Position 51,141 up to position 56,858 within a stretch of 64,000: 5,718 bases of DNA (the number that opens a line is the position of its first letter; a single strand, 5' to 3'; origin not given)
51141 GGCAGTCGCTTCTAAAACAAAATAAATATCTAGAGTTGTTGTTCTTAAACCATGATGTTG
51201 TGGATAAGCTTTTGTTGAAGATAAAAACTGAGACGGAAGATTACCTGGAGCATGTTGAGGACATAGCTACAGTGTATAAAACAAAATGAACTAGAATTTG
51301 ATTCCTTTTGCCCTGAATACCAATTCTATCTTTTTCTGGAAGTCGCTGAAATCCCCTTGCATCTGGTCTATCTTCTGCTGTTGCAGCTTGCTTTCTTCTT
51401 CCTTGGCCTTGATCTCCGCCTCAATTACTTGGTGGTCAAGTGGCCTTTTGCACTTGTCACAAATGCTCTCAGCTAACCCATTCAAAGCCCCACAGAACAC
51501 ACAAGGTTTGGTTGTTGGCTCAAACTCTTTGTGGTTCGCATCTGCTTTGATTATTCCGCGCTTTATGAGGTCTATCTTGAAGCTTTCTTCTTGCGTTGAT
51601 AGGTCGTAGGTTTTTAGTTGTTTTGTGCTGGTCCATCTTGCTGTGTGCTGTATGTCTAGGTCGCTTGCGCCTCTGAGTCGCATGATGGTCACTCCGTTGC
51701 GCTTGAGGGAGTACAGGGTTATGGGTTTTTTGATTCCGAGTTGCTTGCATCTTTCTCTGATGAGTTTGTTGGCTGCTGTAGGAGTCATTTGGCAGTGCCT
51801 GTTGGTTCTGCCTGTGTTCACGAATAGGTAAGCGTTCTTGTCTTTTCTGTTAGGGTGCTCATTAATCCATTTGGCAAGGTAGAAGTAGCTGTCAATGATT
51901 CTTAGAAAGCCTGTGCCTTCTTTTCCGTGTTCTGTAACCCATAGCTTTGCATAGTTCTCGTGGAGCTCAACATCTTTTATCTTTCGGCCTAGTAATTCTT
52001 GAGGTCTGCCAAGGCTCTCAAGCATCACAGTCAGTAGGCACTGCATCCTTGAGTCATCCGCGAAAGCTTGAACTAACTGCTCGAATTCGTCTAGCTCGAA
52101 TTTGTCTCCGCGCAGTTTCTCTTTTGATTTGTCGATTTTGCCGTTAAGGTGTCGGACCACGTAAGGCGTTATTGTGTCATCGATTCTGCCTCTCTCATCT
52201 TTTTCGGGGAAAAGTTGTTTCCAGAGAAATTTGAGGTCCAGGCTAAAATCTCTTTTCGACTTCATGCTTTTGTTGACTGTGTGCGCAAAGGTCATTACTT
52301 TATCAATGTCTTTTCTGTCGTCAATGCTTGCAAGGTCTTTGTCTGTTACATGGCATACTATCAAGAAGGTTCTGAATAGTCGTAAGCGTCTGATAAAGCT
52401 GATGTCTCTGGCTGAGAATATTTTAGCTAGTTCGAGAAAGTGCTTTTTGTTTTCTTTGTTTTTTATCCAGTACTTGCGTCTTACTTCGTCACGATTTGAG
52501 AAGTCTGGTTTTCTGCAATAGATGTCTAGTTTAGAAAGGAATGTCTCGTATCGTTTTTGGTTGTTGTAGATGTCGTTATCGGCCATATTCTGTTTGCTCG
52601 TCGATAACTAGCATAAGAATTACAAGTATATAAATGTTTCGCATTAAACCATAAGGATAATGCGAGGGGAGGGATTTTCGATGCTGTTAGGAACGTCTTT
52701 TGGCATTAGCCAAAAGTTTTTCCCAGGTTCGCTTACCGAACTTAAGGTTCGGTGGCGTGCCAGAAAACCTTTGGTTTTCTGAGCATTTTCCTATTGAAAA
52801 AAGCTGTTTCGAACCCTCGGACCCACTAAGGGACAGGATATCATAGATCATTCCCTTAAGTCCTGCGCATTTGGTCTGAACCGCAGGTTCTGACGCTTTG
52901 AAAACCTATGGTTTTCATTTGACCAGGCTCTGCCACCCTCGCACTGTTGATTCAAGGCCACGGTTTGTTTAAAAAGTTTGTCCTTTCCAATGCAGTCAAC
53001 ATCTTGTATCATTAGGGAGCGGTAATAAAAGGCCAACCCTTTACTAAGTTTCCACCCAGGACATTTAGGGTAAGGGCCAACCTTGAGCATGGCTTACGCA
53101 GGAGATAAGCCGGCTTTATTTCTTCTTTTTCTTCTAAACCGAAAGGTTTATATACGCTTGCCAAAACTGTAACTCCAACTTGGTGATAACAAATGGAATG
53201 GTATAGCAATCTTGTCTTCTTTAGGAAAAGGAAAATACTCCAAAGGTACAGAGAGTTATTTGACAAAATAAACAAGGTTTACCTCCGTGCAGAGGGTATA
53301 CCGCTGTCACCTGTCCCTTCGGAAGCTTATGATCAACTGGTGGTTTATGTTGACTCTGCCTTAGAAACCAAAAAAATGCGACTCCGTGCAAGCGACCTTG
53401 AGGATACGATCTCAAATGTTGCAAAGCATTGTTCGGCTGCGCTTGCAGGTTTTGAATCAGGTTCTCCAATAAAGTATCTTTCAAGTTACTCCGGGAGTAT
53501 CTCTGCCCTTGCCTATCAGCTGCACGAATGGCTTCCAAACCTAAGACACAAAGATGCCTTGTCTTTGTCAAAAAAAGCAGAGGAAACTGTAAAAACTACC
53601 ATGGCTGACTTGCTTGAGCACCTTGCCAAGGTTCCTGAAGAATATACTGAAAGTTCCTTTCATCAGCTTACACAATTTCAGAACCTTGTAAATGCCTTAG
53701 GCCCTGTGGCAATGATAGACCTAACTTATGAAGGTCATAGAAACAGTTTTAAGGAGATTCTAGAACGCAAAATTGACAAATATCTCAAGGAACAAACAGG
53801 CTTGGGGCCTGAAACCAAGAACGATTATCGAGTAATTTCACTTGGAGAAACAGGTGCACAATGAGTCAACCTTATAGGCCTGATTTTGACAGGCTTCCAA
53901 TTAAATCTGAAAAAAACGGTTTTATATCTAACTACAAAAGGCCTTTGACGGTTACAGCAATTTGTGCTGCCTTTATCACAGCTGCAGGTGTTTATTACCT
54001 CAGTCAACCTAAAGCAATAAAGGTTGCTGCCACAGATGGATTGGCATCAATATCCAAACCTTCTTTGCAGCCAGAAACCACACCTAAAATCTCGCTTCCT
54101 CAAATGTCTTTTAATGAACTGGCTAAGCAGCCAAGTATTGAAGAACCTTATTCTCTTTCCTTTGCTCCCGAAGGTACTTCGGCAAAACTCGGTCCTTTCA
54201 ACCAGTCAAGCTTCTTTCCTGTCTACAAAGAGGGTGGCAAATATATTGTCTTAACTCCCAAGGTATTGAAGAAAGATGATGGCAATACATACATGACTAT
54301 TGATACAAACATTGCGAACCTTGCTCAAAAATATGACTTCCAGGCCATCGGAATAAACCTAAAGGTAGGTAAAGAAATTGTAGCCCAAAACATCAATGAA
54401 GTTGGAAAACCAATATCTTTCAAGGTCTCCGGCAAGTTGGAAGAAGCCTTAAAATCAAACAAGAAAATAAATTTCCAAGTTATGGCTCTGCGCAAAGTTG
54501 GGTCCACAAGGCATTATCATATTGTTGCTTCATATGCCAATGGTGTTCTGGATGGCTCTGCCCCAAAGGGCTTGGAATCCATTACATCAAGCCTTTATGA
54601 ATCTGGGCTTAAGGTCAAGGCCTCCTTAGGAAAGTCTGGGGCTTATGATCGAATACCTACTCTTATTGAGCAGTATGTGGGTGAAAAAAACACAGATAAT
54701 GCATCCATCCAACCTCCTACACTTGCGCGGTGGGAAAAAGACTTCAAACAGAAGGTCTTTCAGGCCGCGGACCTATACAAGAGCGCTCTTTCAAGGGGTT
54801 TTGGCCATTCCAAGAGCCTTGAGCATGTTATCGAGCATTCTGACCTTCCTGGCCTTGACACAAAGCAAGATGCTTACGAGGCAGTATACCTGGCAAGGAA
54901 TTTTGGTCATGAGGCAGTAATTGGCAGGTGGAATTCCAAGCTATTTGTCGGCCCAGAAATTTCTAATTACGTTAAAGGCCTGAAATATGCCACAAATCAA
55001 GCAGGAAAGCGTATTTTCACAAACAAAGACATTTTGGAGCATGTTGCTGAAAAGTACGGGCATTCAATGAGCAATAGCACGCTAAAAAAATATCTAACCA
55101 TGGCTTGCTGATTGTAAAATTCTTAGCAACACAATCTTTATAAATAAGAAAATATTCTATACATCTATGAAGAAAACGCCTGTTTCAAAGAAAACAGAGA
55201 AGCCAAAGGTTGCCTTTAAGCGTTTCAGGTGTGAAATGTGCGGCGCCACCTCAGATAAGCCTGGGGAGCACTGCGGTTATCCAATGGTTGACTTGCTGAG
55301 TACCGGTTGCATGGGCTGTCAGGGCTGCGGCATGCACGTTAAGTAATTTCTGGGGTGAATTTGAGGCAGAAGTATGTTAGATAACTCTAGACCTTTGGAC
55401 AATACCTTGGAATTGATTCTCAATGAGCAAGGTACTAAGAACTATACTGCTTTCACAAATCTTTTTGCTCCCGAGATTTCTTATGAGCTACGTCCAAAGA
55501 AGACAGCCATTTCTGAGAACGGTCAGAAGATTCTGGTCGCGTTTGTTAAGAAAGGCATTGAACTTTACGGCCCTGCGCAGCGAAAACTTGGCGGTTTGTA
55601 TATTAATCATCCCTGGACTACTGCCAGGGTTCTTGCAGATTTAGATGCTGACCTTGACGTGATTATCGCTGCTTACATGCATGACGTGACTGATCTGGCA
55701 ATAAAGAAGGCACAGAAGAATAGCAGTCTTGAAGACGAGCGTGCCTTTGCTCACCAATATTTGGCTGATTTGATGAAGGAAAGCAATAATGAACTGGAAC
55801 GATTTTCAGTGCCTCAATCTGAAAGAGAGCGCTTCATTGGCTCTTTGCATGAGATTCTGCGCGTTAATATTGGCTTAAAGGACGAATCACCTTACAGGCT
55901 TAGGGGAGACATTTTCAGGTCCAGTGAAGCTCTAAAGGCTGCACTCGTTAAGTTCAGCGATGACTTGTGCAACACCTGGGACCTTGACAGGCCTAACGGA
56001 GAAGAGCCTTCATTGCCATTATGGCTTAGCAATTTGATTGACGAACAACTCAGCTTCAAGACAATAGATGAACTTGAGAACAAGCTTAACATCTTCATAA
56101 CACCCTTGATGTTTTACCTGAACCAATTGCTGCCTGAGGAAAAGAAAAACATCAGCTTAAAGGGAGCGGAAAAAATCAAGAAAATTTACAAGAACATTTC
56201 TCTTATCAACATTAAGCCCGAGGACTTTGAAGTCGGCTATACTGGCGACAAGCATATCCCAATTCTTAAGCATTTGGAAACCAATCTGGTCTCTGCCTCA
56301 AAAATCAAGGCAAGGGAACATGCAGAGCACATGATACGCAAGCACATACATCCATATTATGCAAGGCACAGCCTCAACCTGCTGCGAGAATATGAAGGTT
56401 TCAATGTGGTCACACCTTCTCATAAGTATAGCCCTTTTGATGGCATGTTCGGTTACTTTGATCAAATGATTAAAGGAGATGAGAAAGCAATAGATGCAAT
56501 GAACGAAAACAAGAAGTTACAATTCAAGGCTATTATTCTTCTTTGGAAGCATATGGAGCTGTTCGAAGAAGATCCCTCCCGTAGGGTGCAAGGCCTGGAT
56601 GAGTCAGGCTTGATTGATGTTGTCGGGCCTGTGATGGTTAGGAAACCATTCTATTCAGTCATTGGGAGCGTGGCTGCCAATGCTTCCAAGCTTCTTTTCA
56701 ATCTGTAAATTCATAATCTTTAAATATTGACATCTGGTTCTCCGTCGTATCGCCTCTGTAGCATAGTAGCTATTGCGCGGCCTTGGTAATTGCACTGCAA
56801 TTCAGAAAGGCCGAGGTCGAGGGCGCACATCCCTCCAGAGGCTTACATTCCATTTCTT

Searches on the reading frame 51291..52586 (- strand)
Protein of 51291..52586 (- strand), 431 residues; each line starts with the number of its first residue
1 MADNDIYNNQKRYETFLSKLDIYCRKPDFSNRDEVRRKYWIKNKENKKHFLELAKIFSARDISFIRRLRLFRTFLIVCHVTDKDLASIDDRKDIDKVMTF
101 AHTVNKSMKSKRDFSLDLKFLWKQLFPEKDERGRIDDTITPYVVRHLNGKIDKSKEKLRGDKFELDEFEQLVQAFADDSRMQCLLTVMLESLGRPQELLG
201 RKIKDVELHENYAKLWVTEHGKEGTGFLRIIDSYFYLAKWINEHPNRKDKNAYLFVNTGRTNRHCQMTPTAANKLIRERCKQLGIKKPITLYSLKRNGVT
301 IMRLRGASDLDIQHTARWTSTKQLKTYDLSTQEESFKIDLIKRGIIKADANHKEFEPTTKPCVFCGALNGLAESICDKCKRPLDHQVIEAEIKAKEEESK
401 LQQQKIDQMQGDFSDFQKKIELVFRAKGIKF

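Call 9: search_protein_families(library=pfam, proteins=[window:51291-52586:-])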
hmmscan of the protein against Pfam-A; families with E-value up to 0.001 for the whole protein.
window:51291-52586:- (431 aa): 1 family
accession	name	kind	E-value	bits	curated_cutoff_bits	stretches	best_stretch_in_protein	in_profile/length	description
PF00589.27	Phage_integrase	-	3e-12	47.1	27.1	1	165-330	5-168/172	Phage integrase family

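Call 10: find_encoding_contigs(protein=window:51291-52586:-, flank=3000, max_places=6)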
Protein window:51291-52586:- (431 aa): no gene with exactly this product is on record in the collection.

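Call 47: search_protein_families(library=phrogs, proteins=[window:51291-52586:-], max_evalue=0.001)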
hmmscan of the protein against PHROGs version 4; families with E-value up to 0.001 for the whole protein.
window:51291-52586:- (431 aa): 2 families
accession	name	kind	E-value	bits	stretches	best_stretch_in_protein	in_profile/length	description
phrog_1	-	integration and excision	2.4e-16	61.2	1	152-335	260-440/611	integrase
phrog_216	-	integration and excision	1.3e-09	38.6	1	165-334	58-228/301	integrase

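Call 66: find_related_loci(query=window:51291-52586:-, collection=viral_contigs, flank=3000)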
Query window:51291-52586:- (431 aa) in viral_contigs; peptide patterns used: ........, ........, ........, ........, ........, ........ (x = any residue, [..] = any of these).
9 stretches matched a pattern, but none encodes a relative of the query by tblastn (E <= 1e-3).

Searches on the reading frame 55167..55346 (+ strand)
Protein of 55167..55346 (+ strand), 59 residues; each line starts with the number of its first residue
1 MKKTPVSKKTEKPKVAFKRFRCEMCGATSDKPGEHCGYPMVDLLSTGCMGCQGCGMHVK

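Call 59: find_homologous_proteins(query=window:55167-55346:+, max_evalue=0.001)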
Query window:55167-55346:+ (59 aa): 1 proteins with E <= 0.001 among 1 candidates.
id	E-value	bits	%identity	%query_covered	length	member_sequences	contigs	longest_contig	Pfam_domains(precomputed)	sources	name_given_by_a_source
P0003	2.4e-34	133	100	100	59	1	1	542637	-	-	-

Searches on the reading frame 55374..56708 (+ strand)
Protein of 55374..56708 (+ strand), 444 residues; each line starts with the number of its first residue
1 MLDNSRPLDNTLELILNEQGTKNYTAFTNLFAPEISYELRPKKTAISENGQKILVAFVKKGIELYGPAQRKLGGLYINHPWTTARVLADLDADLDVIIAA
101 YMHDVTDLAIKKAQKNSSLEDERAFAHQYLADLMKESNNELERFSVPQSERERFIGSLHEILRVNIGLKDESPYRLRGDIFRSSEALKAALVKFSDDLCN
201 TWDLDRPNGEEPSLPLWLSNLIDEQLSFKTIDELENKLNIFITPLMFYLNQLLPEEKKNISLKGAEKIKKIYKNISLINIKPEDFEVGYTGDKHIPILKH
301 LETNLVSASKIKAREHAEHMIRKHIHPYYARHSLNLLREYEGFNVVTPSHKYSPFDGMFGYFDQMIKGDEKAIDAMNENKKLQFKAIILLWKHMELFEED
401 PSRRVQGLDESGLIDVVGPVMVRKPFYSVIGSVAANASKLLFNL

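Call 9: search_protein_families(library=pfam, proteins=[window:55374-56708:+])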
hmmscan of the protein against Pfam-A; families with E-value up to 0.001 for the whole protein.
window:55374-56708:+ (444 aa): 1 family
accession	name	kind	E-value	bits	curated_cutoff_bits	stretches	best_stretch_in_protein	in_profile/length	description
PF13328.12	HD_4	-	6.1e-05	23.2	27.2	1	65-111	9-54/156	HD domain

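Call 36: find_homologous_proteins(query=window:55374-56708:+, max_evalue=1e-10)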
Query window:55374-56708:+ (444 aa): 2 proteins with E <= 1e-10 among 8000 candidates.
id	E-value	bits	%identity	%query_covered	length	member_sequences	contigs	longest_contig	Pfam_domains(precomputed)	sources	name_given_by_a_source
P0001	5.0e-295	996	100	100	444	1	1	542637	-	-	-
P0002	3.9e-151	522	54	97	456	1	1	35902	-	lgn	-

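Call 37: find_encoding_contigs(protein=P0002, flank=10000, max_places=5)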
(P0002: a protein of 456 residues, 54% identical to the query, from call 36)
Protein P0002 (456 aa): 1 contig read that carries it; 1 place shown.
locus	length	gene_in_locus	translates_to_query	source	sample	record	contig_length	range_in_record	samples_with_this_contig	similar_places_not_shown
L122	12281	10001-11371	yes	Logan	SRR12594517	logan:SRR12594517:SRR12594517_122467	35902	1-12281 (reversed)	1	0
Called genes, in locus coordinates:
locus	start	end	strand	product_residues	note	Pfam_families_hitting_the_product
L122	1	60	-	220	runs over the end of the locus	-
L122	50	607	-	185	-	-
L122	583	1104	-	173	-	-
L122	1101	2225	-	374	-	-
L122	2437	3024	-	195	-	PF02545:Maf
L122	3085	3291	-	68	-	-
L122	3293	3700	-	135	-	-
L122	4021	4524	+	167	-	PF12802:MarR_2 (weak), PF24034:DUF7343, PF01047:MarR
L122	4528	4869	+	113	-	PF00403:HMA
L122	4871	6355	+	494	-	PF00403:HMA, PF02683:DsbD_TM, PF13386:DsbD_2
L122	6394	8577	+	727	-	PF00403:HMA, PF00122:E1-E2_ATPase, PF00702:Hydrolase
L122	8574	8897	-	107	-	-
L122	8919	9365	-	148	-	-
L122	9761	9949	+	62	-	-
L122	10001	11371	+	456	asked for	-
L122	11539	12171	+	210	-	-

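Call 38: find_encoding_contigs(protein=P0001, flank=3000, max_places=3)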
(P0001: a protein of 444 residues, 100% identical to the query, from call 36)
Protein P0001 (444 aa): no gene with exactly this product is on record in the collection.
